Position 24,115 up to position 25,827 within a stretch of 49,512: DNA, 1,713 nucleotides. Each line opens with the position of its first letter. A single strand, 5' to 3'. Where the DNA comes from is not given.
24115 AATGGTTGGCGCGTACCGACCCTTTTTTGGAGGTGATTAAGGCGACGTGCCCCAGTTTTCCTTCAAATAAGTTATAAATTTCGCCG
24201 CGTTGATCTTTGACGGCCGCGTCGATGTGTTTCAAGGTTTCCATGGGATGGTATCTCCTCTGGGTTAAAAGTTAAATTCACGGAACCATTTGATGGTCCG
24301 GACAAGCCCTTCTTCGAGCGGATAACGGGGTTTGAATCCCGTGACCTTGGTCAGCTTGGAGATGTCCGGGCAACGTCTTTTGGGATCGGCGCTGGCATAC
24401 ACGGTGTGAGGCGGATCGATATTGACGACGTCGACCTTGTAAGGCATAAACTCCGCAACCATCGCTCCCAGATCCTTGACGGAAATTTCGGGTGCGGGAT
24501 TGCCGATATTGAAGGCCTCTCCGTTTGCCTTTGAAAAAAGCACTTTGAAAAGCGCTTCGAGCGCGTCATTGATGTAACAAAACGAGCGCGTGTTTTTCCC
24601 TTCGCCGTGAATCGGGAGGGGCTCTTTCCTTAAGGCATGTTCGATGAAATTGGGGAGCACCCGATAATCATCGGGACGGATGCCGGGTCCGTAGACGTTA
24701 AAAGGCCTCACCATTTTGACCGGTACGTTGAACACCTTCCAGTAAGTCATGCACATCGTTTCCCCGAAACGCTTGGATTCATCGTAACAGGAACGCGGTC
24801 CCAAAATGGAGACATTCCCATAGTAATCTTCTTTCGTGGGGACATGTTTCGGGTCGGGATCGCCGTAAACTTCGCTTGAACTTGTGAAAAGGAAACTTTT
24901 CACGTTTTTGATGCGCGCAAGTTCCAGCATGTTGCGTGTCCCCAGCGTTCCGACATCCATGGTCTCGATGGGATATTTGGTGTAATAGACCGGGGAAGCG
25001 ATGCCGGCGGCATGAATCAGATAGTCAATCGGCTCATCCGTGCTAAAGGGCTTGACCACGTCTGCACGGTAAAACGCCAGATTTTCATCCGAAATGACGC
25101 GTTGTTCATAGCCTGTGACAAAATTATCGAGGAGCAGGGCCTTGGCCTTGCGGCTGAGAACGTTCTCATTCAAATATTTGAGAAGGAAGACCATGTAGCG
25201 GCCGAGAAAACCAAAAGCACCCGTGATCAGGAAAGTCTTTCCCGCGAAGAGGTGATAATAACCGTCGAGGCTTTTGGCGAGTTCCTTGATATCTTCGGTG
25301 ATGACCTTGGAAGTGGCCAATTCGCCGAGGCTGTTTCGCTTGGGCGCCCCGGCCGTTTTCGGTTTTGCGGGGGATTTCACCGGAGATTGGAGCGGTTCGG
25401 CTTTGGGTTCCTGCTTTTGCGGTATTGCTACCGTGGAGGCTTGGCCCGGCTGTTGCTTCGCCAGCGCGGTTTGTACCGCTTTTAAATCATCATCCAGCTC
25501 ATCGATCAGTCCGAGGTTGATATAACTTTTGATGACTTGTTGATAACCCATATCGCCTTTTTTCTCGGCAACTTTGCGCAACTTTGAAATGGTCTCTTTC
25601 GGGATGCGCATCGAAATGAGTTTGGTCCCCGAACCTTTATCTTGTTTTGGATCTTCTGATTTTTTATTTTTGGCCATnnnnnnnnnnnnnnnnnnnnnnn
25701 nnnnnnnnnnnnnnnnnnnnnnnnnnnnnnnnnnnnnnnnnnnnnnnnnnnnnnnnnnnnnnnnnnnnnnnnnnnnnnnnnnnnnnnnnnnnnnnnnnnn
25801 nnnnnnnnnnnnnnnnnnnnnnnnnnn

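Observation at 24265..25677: Sugar-nucleotide decarboxylase/epimerase-type SDR fused to a ribbon-helix-helix DNA-binding domain (possible trigger enzyme)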

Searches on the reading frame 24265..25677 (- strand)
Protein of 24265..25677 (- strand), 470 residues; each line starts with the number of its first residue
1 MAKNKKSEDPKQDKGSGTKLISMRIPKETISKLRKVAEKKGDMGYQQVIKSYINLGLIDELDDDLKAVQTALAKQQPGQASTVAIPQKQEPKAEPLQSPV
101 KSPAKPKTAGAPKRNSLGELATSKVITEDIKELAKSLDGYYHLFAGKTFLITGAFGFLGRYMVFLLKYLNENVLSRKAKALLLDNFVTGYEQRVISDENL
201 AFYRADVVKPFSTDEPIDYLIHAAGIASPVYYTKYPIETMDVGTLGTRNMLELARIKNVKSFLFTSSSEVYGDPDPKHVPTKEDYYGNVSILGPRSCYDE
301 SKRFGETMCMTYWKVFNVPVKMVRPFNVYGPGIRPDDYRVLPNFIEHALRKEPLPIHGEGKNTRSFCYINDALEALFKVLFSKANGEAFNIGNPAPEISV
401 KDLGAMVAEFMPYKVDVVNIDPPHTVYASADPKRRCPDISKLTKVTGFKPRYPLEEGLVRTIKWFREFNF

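Call 3: search_protein_families(library=pfam, max_evalue=1, proteins=[window:24265-25677:-])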
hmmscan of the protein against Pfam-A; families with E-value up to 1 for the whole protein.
window:24265-25677:- (470 aa): 9 families
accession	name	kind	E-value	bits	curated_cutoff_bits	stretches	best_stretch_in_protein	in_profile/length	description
PF01370.27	Epimerase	-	1.9e-45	155.6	20.9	1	150-392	2-240/240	NAD dependent epimerase/dehydratase family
PF16363.11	GDP_Man_Dehyd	-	1.1e-33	117.6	27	1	150-459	1-330/332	GDP-mannose 4,6 dehydratase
PF01073.25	3Beta_HSD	-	4.1e-13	49.4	22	1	150-372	1-221/280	3-beta hydroxysteroid dehydrogenase/isomerase family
PF07993.18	NAD_binding_4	-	7.4e-09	35.6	20.1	1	216-330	88-209/258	Male sterility protein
PF02719.21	Polysacc_synt_2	-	0.00011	22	20.2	1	212-267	73-128/293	Polysaccharide biosynthesis protein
PF12441.14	CopG_antitoxin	-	0.0035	18.5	28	1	18-53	42-76/79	CopG antitoxin of type II toxin-antitoxin system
PF04321.23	RmlD_sub_bind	-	0.037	13.5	27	1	149-312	3-139/287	RmlD substrate binding domain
PF06833.16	MdcE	-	0.1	12.8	32.7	1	23-74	111-160/196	Malonate decarboxylase gamma subunit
PF16777.11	RHH_7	-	0.2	12.5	27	1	2-41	15-54/74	Transcriptional regulator, RHH-like, CopG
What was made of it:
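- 24265..25323 (-): Residues 119-470: UXS-like extended SDR enzyme body, with GxxGxxG at 153-159, S267/E269, Y298/K302 and R364. PF01370 at E 2e-45 (call 3).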

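Call 4: search_protein_families(library=ncbifam, max_evalue=1, proteins=[window:24265-25677:-])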
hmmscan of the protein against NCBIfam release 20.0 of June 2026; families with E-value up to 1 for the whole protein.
window:24265-25677:- (470 aa): 29 families (the best 25 are shown)
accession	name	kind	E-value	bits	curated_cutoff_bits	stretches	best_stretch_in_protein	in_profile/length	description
TIGR04180.1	EDH_00030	hypoth_equivalog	1.9e-33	115.8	475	1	150-452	2-296/297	NAD-dependent 4,6-dehydratase LegB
TIGR01181.1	dTDP_gluc_dehyt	equivalog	2e-28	99.4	365.1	1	149-467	2-313/321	dTDP-glucose 4,6-dehydratase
NF011728.1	PRK15181.1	equivalog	2.7e-25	89.1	760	1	144-465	13-337/348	Vi polysaccharide biosynthesis UDP-N-acetylglucosaminuronic acid C-4 epimerase TviC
NF008872.0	PRK11908.1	equivalog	9.5e-25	87.3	294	1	217-467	69-337/349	bifunctional UDP-4-keto-pentose/UDP-xylose synthase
NF007582.0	PRK10217.1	equivalog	5.4e-19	68.5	698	1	149-465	4-331/355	dTDP-glucose 4,6-dehydratase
NF007490.0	PRK10084.1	subfamily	3.9e-18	65.6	649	1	251-466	108-335/361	dTDP-glucose 4,6-dehydratase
NF005998.1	PRK08125.1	equivalog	4.7e-18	64.9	777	1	149-457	318-641/649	bifunctional UDP-4-amino-4-deoxy-L-arabinose formyltransferase/UDP-glucuronic acid oxidase ArnA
NF047922.1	GDPFucSynFcl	equivalog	1.7e-17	63.8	500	1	197-466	34-302/308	GDP-L-fucose synthase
TIGR01179.1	galE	equivalog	5.1e-17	61.7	262.3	1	149-466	2-326/332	UDP-glucose 4-epimerase GalE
TIGR02197.1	heptose_epim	equivalog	8.1e-17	61.4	274.6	1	150-465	2-313/316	ADP-glyceromanno-heptose 6-epimerase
TIGR02622.1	CDP_4_6_dhtase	equivalog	5.8e-13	48.7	278.45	1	144-468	2-333/352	CDP-glucose 4,6-dehydratase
NF007956.0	PRK10675.1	subfamily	2.3e-08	33.6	394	1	185-327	45-179/338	UDP-glucose 4-epimerase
NF043036.1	ErythonDh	equivalog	4.7e-08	32.6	325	1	149-313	3-164/321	D-erythronate dehydrogenase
NF047837.1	UDPAcbARedWbcJ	equivalog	6.9e-08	31.8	500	1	297-411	102-215/372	UDP-2-acetamido-2,6-beta-L-arabino-hexul-4-ose reductase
NF042422.1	oxyalk_red_OleD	equivalog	1.7e-07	31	580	1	149-396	3-236/329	2-alkyl-3-oxoalkanoate reductase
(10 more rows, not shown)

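Call 8: find_homologous_proteins(query=window:24265-25677:-, max_evalue=1e-10)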
Query window:24265-25677:- (470 aa): 6218 proteins with E <= 1e-10 among 8000 candidates; the best 120 are listed.
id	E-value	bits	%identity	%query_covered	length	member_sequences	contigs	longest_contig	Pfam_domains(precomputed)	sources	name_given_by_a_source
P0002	0.0e+0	1012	95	100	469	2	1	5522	PF16363.12,PF01073.26,PF07993.19,PF01370.28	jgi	-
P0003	4.4e-214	730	70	99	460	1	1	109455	PF16363.12,PF02719.22,PF01073.26,PF12441.15,PF07993.19,PF01370.28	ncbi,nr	ncbi:MAG: NAD-dependent epimerase/dehydratase family protein [Candidatus Omnitrophica bacterium]|nr:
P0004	8.8e-209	712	69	99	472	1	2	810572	PF16363.12,PF02719.22,PF01073.26,PF07993.19,PF01370.28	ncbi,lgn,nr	ncbi:MAG: NAD-dependent epimerase/dehydratase family protein [Candidatus Omnitrophica bacterium]|nr:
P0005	2.1e-207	708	69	99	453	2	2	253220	PF16363.12,PF02719.22,PF01073.26,PF07993.19,PF01370.28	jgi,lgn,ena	-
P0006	4.2e-204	697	67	99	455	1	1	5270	PF04321.24,PF16363.12,PF02719.22,PF01073.26,PF07993.19,PF01370.28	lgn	-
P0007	2.5e-203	694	68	98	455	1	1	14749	PF16363.12,PF02719.22,PF01073.26,PF07993.19,PF01370.28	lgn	-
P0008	2.4e-202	691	68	99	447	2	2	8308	PF16363.12,PF02719.22,PF01073.26,PF07993.19,PF01370.28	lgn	-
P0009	2.7e-202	691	69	96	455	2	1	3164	PF04321.24,PF16363.12,PF02719.22,PF01073.26,PF07993.19,PF01370.28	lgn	-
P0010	3.4e-202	691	66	100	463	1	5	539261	PF16363.12,PF02719.22,PF01073.26,PF07993.19,PF01370.28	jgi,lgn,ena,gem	-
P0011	1.9e-201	688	67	99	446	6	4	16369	PF16363.12,PF02719.22,PF01073.26,PF07993.19,PF01370.28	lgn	-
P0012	7.9e-201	686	66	99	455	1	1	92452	PF16363.12,PF02719.22,PF01073.26,PF07993.19,PF01370.28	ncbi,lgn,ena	-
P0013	8.1e-200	683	67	95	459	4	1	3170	PF16363.12,PF02719.22,PF01073.26,PF07993.19,PF01370.28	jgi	-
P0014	1.1e-199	682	66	99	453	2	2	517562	PF16363.12,PF02719.22,PF01073.26,PF07993.19,PF01370.28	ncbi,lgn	-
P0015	1.5e-199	682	68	96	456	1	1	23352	PF04321.24,PF16363.12,PF02719.22,PF01073.26,PF07993.19,PF01370.28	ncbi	-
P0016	5.2e-199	680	65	99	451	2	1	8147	PF16363.12,PF02719.22,PF01073.26,PF07993.19,PF01370.28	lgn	-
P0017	1.4e-198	679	67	99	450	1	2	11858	PF16363.12,PF02719.22,PF01073.26,PF07993.19,PF01370.28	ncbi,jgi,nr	ncbi:MAG TPA: NAD-dependent epimerase/dehydratase family protein [Verrucomicrobiae bacterium]|jgi:UD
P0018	1.7e-198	678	66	98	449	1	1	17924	PF16363.12,PF02719.22,PF01073.26,PF07993.19,PF01370.28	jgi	-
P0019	6.9e-198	676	64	99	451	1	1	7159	PF16363.12,PF01073.26,PF07993.19,PF01370.28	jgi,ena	-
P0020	1.0e-197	676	65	99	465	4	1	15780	PF16363.12,PF02719.22,PF01073.26,PF07993.19,PF01370.28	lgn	-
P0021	4.5e-197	674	67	95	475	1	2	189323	PF16363.12,PF02719.22,PF01073.26,PF07993.19,PF01370.28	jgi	jgi:UDP-glucuronate decarboxylase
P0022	6.1e-197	673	66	97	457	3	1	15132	PF16363.12,PF02719.22,PF01073.26,PF07993.19,PF01370.28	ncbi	-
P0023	7.8e-197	673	66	97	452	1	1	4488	PF16363.12,PF02719.22,PF01073.26,PF12441.15,PF07993.19,PF01370.28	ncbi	-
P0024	2.3e-196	671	65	97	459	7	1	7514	PF16363.12,PF02719.22,PF01073.26,PF07993.19,PF01370.28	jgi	-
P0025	2.8e-196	671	67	96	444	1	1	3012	PF16363.12,PF02719.22,PF01073.26,PF12441.15,PF07993.19,PF01370.28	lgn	-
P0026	4.5e-196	670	67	96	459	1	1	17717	PF16363.12,PF02719.22,PF01073.26,PF07993.19,PF01370.28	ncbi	-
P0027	5.5e-196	670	67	95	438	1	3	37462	PF04321.24,PF16363.12,PF02719.22,PF01073.26,PF07993.19,PF01370.28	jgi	jgi:UDP-glucuronate decarboxylase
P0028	6.3e-196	670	66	96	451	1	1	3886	PF16363.12,PF02719.22,PF01073.26,PF07993.19,PF01370.28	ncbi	-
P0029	9.7e-196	669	66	100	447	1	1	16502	PF16363.12,PF02719.22,PF01073.26,PF07993.19,PF01370.28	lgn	-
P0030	1.3e-195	669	66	95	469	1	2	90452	PF16363.12,PF02719.22,PF01073.26,PF07993.19,PF01370.28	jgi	jgi:nucleoside-diphosphate-sugar epimerase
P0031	1.3e-195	669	65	100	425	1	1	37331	PF16363.12,PF02719.22,PF01073.26,PF07993.19,PF01370.28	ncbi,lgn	ncbi:MAG: NAD-dependent epimerase/dehydratase family protein [Candidatus Omnitrophota bacterium]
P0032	1.9e-195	668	67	97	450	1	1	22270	PF16363.12,PF02719.22,PF01073.26,PF07993.19,PF01370.28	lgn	-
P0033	5.7e-195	667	64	99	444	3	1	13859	PF16363.12,PF02719.22,PF01073.26,PF07993.19,PF01370.28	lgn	-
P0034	1.4e-194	666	66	98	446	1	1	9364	PF16363.12,PF02719.22,PF01073.26,PF12441.15,PF07993.19,PF01370.28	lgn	-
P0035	7.9e-194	663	64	97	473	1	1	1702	PF16363.12,PF02719.22,PF01073.26,PF07993.19,PF01370.28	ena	-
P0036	1.4e-193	662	66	99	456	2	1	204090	PF16363.12,PF02719.22,PF01073.26,PF07993.19,PF01370.28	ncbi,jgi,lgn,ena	ncbi:MAG: NAD-dependent epimerase/dehydratase family protein [Candidatus Omnitrophota bacterium]|jgi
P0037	1.9e-193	662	65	96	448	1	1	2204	PF16363.12,PF02719.22,PF01073.26,PF07993.19,PF01370.28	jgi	jgi:UDP-glucuronate decarboxylase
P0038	2.2e-193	662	64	97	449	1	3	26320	PF16363.12,PF02719.22,PF01073.26,PF07993.19,PF01370.28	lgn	-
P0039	6.6e-193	660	64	98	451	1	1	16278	PF16363.12,PF02719.22,PF01073.26,PF07993.19,PF01370.28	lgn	-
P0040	7.4e-193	660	64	99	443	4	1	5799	PF16363.12,PF02719.22,PF01073.26,PF07993.19,PF01370.28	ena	-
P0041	8.0e-193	660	65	99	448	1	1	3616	PF16363.12,PF02719.22,PF01073.26,PF07993.19,PF01370.28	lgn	-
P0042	8.0e-193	660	65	97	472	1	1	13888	PF16363.12,PF02719.22,PF01073.26,PF07993.19,PF01370.28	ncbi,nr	ncbi:MAG: NAD-dependent epimerase/dehydratase family protein [Candidatus Omnitrophica bacterium]|nr:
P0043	5.3e-191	654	64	97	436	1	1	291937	PF16363.12,PF02719.22,PF01073.26,PF07993.19,PF01370.28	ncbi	-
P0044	7.1e-191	653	63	99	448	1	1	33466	PF16363.12,PF02719.22,PF01073.26,PF07993.19,PF01370.28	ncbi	-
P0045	5.2e-189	647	64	96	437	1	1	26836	PF16363.12,PF02719.22,PF01073.26,PF07993.19,PF01370.28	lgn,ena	-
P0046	5.3e-189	647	65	97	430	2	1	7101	PF16363.12,PF02719.22,PF01073.26,PF07993.19,PF01370.28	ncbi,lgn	-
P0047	1.1e-188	646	64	97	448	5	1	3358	PF16363.12,PF02719.22,PF01073.26,PF07993.19,PF01370.28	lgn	-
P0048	4.6e-188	644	64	99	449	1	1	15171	PF16363.12,PF01073.26,PF12441.15,PF07993.19,PF01370.28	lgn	-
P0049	1.4e-187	643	63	99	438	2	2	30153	PF16363.12,PF02719.22,PF01073.26,PF07993.19,PF01370.28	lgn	-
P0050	3.1e-187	641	64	98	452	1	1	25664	PF16363.12,PF02719.22,PF01073.26,PF07993.19,PF01370.28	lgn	-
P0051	3.5e-185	635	64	95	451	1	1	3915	PF16363.12,PF01073.26,PF12441.15,PF07993.19,PF01370.28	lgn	-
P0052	1.5e-183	629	64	97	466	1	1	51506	PF16363.12,PF02719.22,PF01073.26,PF07993.19,PF01370.28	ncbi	-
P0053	2.4e-183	629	61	100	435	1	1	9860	PF16363.12,PF02719.22,PF01073.26,PF07993.19,PF01370.28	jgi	-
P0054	5.5e-183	627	62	97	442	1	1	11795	PF16363.12,PF02719.22,PF01073.26,PF12441.15,PF07993.19,PF01370.28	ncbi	-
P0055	3.7e-182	625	61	99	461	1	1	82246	PF16363.12,PF02719.22,PF01073.26,PF07993.19,PF01370.28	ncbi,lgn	-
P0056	5.1e-182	624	73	76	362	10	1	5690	PF16363.12,PF02719.22,PF01073.26,PF07993.19,PF01370.28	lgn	-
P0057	1.2e-181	623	76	73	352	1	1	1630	PF16363.12,PF02719.22,PF01073.26,PF07993.19,PF01370.28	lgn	-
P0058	1.1e-180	620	73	76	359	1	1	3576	PF16363.12,PF02719.22,PF01073.26,PF07993.19,PF01370.28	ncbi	-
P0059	4.8e-180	618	75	74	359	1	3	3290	PF16363.12,PF02719.22,PF01073.26,PF07993.19,PF01370.28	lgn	-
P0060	7.0e-180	617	74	75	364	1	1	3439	PF16363.12,PF02719.22,PF01073.26,PF07993.19,PF01370.28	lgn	-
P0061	9.6e-180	617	74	75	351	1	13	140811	PF16363.12,PF02719.22,PF01073.26,PF07993.19,PF01370.28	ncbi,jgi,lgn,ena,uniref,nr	ncbi:MAG: hypothetical protein A3G33_03305 [Omnitrophica bacterium RIFCSPLOWO2_12_FULL_44_17]|uniref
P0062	1.8e-179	616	74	74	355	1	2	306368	PF16363.12,PF02719.22,PF01073.26,PF07993.19,PF01370.28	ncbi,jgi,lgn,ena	-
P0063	1.9e-179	616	74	75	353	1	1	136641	PF16363.12,PF02719.22,PF01073.26,PF07993.19,PF01370.28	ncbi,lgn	-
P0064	2.7e-179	615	75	75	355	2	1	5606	PF16363.12,PF02719.22,PF01073.26,PF07993.19,PF01370.28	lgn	-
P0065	4.4e-179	614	72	76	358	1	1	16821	PF16363.12,PF02719.22,PF01073.26,PF07993.19,PF01370.28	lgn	-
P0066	6.8e-179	614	73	75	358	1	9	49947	PF16363.12,PF02719.22,PF01073.26,PF07993.19,PF01370.28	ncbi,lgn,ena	-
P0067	3.9e-178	611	74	74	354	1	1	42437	PF16363.12,PF02719.22,PF01073.26,PF07993.19,PF01370.28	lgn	-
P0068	4.0e-178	611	73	75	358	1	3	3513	PF16363.12,PF02719.22,PF01073.26,PF07993.19,PF01370.28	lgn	-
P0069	4.3e-178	611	72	75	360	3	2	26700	PF16363.12,PF02719.22,PF01073.26,PF07993.19,PF01370.28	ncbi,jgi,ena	-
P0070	5.2e-178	611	71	79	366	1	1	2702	PF16363.12,PF02719.22,PF01073.26,PF07993.19,PF01370.28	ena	-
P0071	6.4e-178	611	73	75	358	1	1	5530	PF16363.12,PF02719.22,PF01073.26,PF07993.19,PF01370.28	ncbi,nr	ncbi:MAG: NAD-dependent epimerase/dehydratase family protein [Candidatus Omnitrophica bacterium]|nr:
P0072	9.1e-178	610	73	75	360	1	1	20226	PF16363.12,PF02719.22,PF01073.26,PF07993.19,PF01370.28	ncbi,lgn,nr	ncbi:MAG: NAD-dependent epimerase/dehydratase family protein [Candidatus Omnitrophica bacterium]|nr:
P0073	1.3e-177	610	72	76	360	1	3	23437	PF16363.12,PF02719.22,PF01073.26,PF07993.19,PF01370.28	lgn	-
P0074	1.8e-177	609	74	75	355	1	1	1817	PF16363.12,PF02719.22,PF01073.26,PF07993.19,PF01370.28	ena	-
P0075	2.6e-177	609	72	77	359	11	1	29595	PF16363.12,PF02719.22,PF01073.26,PF07993.19,PF01370.28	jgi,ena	-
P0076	4.1e-177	608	74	73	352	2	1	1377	PF16363.12,PF02719.22,PF01073.26,PF07993.19,PF01370.28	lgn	-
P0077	5.0e-177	608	73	74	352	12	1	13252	PF16363.12,PF02719.22,PF01073.26,PF07993.19,PF01370.28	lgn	-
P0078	5.0e-177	608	72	75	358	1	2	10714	PF16363.12,PF02719.22,PF01073.26,PF07993.19,PF01370.28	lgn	-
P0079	5.5e-177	608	73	74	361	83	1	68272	PF16363.12,PF02719.22,PF01073.26,PF07993.19,PF01370.28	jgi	-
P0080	6.4e-177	607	74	73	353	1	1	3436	PF16363.12,PF02719.22,PF01073.26,PF07993.19,PF01370.28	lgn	-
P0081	8.2e-177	607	74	74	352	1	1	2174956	PF16363.12,PF02719.22,PF01073.26,PF07993.19,PF01370.28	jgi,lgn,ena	-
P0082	1.5e-176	606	75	74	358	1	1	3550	PF16363.12,PF02719.22,PF01073.26,PF07993.19,PF01370.28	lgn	-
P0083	3.0e-176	605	74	73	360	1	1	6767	PF16363.12,PF02719.22,PF01073.26,PF07993.19,PF01370.28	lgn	-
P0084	3.3e-176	605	73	74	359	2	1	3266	PF16363.12,PF02719.22,PF01073.26,PF07993.19,PF01370.28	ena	-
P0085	3.6e-176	605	71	75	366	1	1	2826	PF16363.12,PF01073.26,PF07993.19,PF01370.28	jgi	-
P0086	3.9e-176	605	71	75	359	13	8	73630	PF16363.12,PF02719.22,PF01073.26,PF07993.19,PF01370.28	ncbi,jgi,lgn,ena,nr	ncbi:MAG TPA: NAD-dependent epimerase/dehydratase family protein [Candidatus Omnitrophota bacterium]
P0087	6.1e-176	604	73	74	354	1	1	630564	PF16363.12,PF02719.22,PF01073.26,PF07993.19,PF01370.28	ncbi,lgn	-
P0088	9.4e-176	604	73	74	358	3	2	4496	PF16363.12,PF02719.22,PF01073.26,PF07993.19,PF01370.28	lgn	-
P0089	1.1e-175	603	72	76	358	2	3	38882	PF16363.12,PF02719.22,PF01073.26,PF07993.19,PF01370.28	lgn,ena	-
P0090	1.9e-175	603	72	75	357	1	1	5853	PF16363.12,PF02719.22,PF01073.26,PF07993.19,PF01370.28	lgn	-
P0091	2.0e-175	602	72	77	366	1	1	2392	PF16363.12,PF02719.22,PF01073.26,PF07993.19,PF01370.28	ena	-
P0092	2.4e-175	602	74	74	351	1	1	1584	PF16363.12,PF02719.22,PF01073.26,PF07993.19,PF01370.28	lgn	-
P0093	4.2e-175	601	71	77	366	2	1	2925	PF16363.12,PF02719.22,PF01073.26,PF07993.19,PF01370.28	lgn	-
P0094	4.6e-175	601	73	74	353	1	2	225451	PF16363.12,PF02719.22,PF01073.26,PF07993.19,PF01370.28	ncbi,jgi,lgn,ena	-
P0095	5.2e-175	601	72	74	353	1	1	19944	PF16363.12,PF02719.22,PF01073.26,PF07993.19,PF01370.28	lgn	-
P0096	7.0e-175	601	72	74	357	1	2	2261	PF16363.12,PF02719.22,PF01073.26,PF07993.19,PF01370.28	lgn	-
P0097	1.2e-174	600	73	73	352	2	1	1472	PF16363.12,PF02719.22,PF01073.26,PF07993.19,PF01370.28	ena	-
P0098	1.3e-174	600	72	75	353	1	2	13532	PF16363.12,PF02719.22,PF01073.26,PF07993.19,PF01370.28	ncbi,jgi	-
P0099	1.3e-174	600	73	74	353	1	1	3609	PF16363.12,PF02719.22,PF01073.26,PF07993.19,PF01370.28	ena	-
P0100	2.3e-174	599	73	75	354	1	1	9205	PF16363.12,PF02719.22,PF01073.26,PF07993.19,PF01370.28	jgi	-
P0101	2.5e-174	599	72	75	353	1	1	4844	PF16363.12,PF02719.22,PF01073.26,PF07993.19,PF01370.28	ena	-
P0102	2.5e-174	599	71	76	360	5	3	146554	PF16363.12,PF02719.22,PF01073.26,PF07993.19,PF01370.28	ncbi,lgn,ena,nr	ncbi:MAG TPA: NAD-dependent epimerase/dehydratase family protein [Candidatus Omnitrophota bacterium]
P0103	2.6e-174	599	70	75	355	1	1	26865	PF16363.12,PF02719.22,PF01073.26,PF07993.19,PF01370.28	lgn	-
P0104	3.3e-174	598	74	74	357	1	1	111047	PF16363.12,PF02719.22,PF01073.26,PF07993.19,PF01370.28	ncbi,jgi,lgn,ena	-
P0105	3.6e-174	598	72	75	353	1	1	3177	PF16363.12,PF02719.22,PF01073.26,PF07993.19,PF01370.28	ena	-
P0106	4.5e-174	598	73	73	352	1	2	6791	PF16363.12,PF02719.22,PF01073.26,PF07993.19,PF01370.28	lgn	-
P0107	4.8e-174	598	72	74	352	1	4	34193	PF16363.12,PF02719.22,PF01073.26,PF07993.19,PF01370.28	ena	-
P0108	5.1e-174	598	72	75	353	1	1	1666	PF16363.12,PF01073.26,PF07993.19,PF01370.28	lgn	-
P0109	5.7e-174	598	72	76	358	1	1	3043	PF16363.12,PF01073.26,PF07993.19,PF01370.28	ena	-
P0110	8.4e-174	597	70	77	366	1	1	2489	PF16363.12,PF02719.22,PF01073.26,PF07993.19,PF01370.28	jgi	-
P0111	1.2e-173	597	72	73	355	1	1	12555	PF16363.12,PF02719.22,PF01073.26,PF07993.19,PF01370.28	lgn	-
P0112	1.5e-173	596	72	75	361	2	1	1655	PF16363.12,PF02719.22,PF01073.26,PF07993.19,PF01370.28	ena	-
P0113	1.5e-173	596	70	76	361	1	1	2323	PF16363.12,PF02719.22,PF01073.26,PF07993.19,PF01370.28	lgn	-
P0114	1.5e-173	596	72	76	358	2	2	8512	PF16363.12,PF02719.22,PF01073.26,PF07993.19,PF01370.28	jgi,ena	-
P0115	1.8e-173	596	71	75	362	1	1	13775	PF16363.12,PF02719.22,PF01073.26,PF07993.19,PF01370.28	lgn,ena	-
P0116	1.8e-173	596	71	75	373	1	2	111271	PF16363.12,PF02719.22,PF01073.26,PF07993.19,PF01370.28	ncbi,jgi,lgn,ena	-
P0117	2.2e-173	596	73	73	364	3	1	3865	PF16363.12,PF02719.22,PF01073.26,PF07993.19,PF01370.28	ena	-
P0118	2.7e-173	595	73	75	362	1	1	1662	PF16363.12,PF02719.22,PF01073.26,PF07993.19,PF01370.28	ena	-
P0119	3.1e-173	595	73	74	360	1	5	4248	PF16363.12,PF02719.22,PF01073.26,PF07993.19,PF01370.28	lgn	-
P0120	6.8e-173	594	73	75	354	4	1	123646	PF16363.12,PF02719.22,PF01073.26,PF07993.19,PF01370.28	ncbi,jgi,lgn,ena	-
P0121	6.9e-173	594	73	73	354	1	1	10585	PF16363.12,PF02719.22,PF01073.26,PF07993.19,PF01370.28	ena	-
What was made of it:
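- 24265..25677 (-): Complete gene for the 470-aa RHH-linker-SDR fusion protein. There are 54 long-form homologue clusters covering 95-100% of its length (call 8).
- On Ribbon-helix-helix superfamily, PF12441 CopG_antitoxin (BrnA-like): Seven orthologues carry a precomputed PF12441 hit (call 8).
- The SDR part is 71-76% identical to the unfused enzymes (call 8).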
